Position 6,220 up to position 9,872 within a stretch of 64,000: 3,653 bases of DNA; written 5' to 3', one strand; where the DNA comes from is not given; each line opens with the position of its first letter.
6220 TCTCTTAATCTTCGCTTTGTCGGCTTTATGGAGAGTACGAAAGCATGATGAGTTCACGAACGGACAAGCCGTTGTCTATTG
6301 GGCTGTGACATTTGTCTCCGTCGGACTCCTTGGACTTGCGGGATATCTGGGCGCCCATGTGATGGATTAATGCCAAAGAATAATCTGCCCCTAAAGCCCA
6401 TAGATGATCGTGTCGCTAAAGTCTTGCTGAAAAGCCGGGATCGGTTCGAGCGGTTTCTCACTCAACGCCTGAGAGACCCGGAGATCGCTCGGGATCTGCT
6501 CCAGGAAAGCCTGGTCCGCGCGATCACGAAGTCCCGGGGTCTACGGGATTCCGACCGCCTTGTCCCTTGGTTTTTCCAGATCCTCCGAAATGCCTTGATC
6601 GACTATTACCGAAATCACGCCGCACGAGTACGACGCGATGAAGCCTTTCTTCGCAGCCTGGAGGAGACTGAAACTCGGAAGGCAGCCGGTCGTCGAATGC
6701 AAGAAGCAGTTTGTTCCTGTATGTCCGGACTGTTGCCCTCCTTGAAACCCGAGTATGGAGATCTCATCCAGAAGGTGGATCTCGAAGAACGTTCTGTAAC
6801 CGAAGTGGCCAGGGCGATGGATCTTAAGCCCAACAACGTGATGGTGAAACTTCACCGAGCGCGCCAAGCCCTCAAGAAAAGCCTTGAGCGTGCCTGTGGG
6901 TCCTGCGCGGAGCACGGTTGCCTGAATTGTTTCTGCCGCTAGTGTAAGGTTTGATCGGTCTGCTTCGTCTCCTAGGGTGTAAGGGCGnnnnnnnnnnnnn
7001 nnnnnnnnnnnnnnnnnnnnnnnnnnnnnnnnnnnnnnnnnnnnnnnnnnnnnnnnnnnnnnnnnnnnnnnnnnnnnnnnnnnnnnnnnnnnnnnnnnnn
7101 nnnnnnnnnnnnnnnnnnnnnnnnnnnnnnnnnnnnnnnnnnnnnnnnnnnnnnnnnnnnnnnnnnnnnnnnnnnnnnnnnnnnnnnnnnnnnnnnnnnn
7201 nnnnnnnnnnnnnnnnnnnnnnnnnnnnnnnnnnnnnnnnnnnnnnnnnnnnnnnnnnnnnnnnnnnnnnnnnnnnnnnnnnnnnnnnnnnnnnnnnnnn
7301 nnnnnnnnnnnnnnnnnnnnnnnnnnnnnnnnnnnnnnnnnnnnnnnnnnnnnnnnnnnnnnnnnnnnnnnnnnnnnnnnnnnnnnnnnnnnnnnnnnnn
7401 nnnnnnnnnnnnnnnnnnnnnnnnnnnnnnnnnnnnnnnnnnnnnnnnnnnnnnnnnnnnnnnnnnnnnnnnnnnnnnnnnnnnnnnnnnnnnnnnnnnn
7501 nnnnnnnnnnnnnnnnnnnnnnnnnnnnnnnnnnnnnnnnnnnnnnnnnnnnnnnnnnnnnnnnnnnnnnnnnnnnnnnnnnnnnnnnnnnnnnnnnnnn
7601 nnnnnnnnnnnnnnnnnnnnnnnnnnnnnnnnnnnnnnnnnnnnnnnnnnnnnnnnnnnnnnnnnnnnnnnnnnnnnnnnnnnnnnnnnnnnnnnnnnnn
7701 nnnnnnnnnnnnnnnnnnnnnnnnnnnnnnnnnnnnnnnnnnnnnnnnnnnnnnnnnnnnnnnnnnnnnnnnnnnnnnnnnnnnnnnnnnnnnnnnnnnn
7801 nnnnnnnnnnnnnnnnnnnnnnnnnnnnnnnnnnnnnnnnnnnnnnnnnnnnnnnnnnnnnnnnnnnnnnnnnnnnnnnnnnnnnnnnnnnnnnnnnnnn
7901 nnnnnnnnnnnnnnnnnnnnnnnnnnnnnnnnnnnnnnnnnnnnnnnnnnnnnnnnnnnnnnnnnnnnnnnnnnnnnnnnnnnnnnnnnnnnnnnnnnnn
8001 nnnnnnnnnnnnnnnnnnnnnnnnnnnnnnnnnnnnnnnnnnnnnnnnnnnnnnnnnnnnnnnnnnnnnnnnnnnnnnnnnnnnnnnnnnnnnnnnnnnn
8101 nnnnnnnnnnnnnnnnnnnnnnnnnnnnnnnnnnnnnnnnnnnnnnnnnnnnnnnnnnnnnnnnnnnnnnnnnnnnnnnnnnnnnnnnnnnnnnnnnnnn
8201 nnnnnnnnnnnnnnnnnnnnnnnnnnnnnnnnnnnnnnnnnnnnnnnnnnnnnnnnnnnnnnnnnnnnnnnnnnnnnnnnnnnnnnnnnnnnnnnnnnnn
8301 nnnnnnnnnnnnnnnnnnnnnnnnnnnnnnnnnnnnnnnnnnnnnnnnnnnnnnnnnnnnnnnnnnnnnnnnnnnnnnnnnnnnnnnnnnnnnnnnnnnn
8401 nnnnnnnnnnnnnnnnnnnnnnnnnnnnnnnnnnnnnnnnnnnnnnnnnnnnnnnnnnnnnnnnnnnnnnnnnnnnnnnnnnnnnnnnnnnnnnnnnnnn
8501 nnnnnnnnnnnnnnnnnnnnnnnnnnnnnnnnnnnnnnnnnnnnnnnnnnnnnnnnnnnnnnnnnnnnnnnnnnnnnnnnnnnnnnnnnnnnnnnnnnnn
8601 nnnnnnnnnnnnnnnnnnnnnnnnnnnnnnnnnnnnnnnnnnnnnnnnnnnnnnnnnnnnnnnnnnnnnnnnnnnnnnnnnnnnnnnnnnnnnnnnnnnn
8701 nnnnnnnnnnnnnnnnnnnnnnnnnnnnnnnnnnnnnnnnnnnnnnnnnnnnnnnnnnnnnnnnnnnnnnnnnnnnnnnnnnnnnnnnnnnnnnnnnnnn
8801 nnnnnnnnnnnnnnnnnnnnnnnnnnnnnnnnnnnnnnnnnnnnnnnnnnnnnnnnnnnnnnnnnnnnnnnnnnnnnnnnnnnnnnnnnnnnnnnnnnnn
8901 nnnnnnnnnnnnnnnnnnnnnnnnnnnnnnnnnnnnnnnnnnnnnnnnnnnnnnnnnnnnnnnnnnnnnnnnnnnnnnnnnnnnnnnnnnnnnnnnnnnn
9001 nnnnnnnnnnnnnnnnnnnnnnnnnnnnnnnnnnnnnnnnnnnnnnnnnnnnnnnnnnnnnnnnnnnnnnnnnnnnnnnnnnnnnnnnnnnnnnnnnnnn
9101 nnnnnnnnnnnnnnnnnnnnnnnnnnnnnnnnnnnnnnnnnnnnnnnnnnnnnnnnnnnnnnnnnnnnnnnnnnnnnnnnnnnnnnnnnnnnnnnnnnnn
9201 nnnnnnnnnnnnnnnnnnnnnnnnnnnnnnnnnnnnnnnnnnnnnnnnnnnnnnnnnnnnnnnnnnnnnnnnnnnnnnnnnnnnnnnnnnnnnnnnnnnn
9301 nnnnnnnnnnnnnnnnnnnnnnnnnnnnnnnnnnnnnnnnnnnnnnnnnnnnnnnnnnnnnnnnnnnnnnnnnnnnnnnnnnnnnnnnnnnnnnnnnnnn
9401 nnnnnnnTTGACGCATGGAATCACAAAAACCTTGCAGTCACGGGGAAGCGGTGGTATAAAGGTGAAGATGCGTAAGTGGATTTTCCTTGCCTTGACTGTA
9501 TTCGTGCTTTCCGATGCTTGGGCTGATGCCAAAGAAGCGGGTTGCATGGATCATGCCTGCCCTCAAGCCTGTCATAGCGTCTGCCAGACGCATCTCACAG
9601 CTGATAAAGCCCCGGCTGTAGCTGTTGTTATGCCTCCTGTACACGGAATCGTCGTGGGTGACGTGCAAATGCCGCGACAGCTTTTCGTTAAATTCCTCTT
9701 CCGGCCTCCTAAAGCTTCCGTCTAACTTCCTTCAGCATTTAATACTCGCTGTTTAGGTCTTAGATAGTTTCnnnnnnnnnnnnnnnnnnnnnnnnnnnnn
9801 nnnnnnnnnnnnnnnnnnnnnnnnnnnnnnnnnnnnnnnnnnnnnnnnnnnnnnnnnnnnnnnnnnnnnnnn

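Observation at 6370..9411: CorE-like ECF sigma factor with Cys-rich tail sits directly upstream of a YHS-domain CopA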

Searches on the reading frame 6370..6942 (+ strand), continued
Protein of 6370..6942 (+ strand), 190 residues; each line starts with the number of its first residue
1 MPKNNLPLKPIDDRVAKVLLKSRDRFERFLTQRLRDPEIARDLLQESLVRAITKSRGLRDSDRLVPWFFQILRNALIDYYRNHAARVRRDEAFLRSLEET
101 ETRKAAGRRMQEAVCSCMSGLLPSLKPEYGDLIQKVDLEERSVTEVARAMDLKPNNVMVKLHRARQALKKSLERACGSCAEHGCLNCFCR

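Call 26: find_encoding_contigs(protein=P0001, flank=3000, max_places=2)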
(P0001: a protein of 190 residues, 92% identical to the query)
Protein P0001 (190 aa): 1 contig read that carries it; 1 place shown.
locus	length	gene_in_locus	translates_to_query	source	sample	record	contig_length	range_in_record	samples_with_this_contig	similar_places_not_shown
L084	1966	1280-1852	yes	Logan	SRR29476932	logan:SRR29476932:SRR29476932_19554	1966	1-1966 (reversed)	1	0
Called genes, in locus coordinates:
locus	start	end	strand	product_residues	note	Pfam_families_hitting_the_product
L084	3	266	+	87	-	?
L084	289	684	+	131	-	-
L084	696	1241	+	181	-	-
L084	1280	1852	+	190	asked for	PF04542:Sigma70_r2, PF08281:Sigma70_r4_2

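Call 27: find_encoding_contigs(protein=P0003, flank=5000, max_places=2)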
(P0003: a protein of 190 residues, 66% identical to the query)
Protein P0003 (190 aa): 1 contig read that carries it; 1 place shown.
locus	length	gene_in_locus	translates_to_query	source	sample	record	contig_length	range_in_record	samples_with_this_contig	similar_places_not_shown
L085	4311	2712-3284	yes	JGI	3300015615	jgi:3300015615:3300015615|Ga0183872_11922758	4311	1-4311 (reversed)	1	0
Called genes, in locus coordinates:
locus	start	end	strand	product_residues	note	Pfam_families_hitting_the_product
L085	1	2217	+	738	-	?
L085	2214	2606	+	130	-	PF19335:HMBD (weak)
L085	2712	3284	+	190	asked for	PF07638:Sigma70_ECF (weak), PF04542:Sigma70_r2, PF08281:Sigma70_r4_2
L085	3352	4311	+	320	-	?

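Call 40: find_encoding_contigs(protein=window:6370-6942:+, flank=2000, max_places=3)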
Protein window:6370-6942:+ (190 aa): 1 contig read that carries it; 1 place shown.
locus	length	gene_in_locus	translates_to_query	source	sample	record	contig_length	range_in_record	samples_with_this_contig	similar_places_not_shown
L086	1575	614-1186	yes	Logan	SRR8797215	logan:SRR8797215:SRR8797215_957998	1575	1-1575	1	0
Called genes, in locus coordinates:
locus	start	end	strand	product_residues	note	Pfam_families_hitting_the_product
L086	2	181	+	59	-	?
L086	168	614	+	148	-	PF09990:DUF2231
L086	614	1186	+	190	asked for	PF04542:Sigma70_r2, PF08281:Sigma70_r4_2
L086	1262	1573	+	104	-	?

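Call 43: predict_structure(alignment_id=A2)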
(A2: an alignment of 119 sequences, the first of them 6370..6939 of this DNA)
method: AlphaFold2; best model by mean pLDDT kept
length: 190 residues; sequences in the alignment: 119
mean_pLDDT: 83.5   pTM: 0.49
mean pLDDT of the five models: 83.5, 81.2, 80.1, 77.7, 74.0
residues with pLDDT >= 90: 92; 70-90: 67; 50-70: 20; < 50: 11
segments of 3 or more residues with pLDDT < 50: 1-9
pLDDT, mean of each block of 10 residues (from residue 1): 45 77 90 92 92 72 83 94 93 91 84 81 90 92 94 95 92 74 56
secondary structure, 60 per line:
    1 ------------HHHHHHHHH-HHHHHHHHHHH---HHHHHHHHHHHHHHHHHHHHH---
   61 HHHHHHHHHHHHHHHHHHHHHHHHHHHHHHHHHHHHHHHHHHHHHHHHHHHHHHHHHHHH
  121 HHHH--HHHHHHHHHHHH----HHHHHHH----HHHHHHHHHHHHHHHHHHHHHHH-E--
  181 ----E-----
elements in order: H13-21 H23-33 H37-57 H61-124 H127-138 H143-149 H154-176

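Call 45: search_solved_structures(query=A2, max_evalue=0.001, show_alignments=1)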
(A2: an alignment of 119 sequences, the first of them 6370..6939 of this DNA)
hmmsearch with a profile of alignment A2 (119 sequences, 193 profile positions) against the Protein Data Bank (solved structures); distinct sequences matched with E-value up to 0.001: 17.
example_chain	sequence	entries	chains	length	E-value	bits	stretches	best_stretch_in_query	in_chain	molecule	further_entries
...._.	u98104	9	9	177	6.1e-15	58.7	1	11-175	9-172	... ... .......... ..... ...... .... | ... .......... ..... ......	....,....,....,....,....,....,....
6jcy_F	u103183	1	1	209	1.1e-14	57.9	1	36-173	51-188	ECF RNA polymerase sigma factor SigH,ECF RNA polymerase sigma factor SigE,ECF RNA polymera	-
5zx2_F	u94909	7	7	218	3e-14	56.5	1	36-173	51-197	ECF RNA polymerase sigma factor SigH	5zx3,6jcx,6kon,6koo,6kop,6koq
9m9d_F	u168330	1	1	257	1.3e-12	51.1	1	17-183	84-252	ECF RNA polymerase sigma factor SigE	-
9m9e_F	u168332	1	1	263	1.4e-12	51.1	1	17-183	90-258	ECF RNA polymerase sigma factor SigE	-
9m98_F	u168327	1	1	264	1.4e-12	51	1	17-183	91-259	ECF RNA polymerase sigma factor SigE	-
5wuq_A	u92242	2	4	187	3.2e-12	49.8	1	9-174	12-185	ECF RNA polymerase sigma factor SigW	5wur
6in7_B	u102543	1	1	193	5.3e-10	42.6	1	12-174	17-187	RNA polymerase sigma-H factor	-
8z6g_B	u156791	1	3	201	6e-10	42.4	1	12-174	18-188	RNA polymerase sigma factor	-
7qh5_A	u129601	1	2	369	1.7e-09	41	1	8-81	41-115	RNA polymerase sigma factor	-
1h3l_A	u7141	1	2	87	4.7e-09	39.5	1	34-87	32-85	RNA POLYMERASE SIGMA FACTOR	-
5uxx_A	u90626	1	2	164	2e-08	37.5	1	33-173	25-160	RNA polymerase sigma factor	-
1or7_A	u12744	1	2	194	4.3e-07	33.1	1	10-173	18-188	RNA polymerase sigma-E factor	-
6jbq_F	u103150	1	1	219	6.3e-07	32.6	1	10-173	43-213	ECF RNA polymerase sigma-E factor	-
3hug_A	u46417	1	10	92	2.8e-05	27.2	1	101-175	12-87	RNA polymerase sigma factor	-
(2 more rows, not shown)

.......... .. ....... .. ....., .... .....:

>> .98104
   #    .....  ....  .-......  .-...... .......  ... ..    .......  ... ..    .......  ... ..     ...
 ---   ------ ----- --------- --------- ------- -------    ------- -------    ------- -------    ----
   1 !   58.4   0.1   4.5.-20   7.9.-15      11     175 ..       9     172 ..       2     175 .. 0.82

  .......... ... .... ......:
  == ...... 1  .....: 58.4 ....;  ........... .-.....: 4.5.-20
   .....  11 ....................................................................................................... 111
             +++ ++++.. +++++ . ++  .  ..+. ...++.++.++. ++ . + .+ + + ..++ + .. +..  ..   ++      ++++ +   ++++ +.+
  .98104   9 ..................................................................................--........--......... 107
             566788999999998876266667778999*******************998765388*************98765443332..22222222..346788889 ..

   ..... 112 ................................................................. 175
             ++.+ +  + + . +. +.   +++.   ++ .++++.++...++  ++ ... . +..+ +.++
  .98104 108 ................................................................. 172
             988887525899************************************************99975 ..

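Call 57: search_protein_families(library=pfam, proteins=[L084:696-1238:+, L001:688-1206:+, L001:1213-1749:+, L084:289-681:+], max_evalue=0.01)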
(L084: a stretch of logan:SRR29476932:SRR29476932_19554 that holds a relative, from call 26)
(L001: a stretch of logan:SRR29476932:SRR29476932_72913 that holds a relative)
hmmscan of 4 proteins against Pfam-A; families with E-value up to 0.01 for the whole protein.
L084:696-1238:+ (181 aa): 0 families

L001:688-1206:+ (173 aa): 1 family
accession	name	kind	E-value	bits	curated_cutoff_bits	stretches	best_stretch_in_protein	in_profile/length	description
PF06168.16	DUF981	-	0.0045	17.4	29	1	17-141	70-173/186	Protein of unknown function (DUF981)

L001:1213-1749:+ (179 aa): 0 families

L084:289-681:+ (131 aa): 0 families

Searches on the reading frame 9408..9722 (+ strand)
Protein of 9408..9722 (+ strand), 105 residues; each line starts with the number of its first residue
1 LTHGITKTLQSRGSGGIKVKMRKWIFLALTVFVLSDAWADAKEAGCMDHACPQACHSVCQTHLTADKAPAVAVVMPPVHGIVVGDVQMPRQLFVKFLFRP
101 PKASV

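Call 3: search_protein_families(library=pfam, proteins=[window:9408-9722:+], max_evalue=0.01)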
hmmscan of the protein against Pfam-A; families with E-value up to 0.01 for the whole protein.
window:9408-9722:+ (105 aa): 0 families

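Call 4: search_protein_families(library=ncbifam, proteins=[window:9408-9722:+], max_evalue=0.01)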
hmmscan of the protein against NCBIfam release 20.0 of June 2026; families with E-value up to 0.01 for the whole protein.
window:9408-9722:+ (105 aa): 0 families

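Call 57: search_protein_families(library=pfam, proteins=[window:9468-9722:+], max_evalue=0.01)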
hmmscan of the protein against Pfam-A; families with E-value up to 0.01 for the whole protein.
window:9468-9722:+ (85 aa): 0 families
